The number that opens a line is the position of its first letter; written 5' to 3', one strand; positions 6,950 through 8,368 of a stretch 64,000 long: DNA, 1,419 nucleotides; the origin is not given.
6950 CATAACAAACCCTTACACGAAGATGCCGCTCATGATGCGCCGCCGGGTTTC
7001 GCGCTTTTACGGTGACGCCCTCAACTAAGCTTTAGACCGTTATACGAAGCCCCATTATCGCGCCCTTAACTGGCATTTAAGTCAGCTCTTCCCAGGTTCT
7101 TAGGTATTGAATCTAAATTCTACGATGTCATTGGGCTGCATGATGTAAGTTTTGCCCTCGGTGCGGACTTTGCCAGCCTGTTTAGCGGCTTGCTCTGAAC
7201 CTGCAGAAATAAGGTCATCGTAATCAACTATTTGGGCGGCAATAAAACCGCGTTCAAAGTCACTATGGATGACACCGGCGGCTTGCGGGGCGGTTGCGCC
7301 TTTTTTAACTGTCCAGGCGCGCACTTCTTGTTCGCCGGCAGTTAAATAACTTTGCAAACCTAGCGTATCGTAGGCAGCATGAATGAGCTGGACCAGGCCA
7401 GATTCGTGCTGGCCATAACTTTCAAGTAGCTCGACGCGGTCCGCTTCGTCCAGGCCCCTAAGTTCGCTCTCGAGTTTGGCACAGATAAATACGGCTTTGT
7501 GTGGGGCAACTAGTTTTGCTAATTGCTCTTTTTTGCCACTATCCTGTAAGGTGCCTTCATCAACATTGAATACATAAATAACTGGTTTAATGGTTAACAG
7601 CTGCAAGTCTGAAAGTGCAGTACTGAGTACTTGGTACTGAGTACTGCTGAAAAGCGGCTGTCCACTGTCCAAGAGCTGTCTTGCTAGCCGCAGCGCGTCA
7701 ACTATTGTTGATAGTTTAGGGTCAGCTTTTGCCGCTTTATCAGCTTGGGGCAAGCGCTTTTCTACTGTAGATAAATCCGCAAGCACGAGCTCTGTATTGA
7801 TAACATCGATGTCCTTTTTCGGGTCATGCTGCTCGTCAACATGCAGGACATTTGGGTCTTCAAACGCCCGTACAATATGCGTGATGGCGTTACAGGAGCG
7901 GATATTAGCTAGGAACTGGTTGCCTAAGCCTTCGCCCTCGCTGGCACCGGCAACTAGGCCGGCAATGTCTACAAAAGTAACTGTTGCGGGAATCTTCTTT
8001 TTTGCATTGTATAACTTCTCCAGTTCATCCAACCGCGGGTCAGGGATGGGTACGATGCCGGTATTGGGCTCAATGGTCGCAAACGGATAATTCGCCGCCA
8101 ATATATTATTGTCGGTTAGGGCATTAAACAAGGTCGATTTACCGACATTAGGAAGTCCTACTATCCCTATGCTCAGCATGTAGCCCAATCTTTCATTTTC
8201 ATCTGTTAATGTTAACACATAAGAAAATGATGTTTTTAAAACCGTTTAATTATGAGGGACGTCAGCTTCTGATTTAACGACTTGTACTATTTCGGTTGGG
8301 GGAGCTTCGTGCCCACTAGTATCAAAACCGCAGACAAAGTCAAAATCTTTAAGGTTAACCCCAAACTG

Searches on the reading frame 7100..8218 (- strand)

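Call 98: search_protein_families(library=pfam, proteins=[window:7100-8218:-], max_evalue=0.00001)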
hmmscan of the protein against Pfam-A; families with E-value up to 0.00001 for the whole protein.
window:7100-8218:- (372 aa): 3 families
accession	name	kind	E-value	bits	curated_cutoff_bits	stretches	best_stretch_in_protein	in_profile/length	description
PF06071.19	YchF-GTPase_C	-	1.3e-37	128.2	27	1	288-371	1-84/84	Protein of unknown function (DUF933)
PF01926.29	MMR_HSR1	-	1.4e-21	77.1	21.9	1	17-123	2-92/113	50S ribosome-binding GTPase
PF02421.24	FeoB_N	-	1.6e-08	34.6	27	1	17-56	3-42/156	Ferrous iron transport protein B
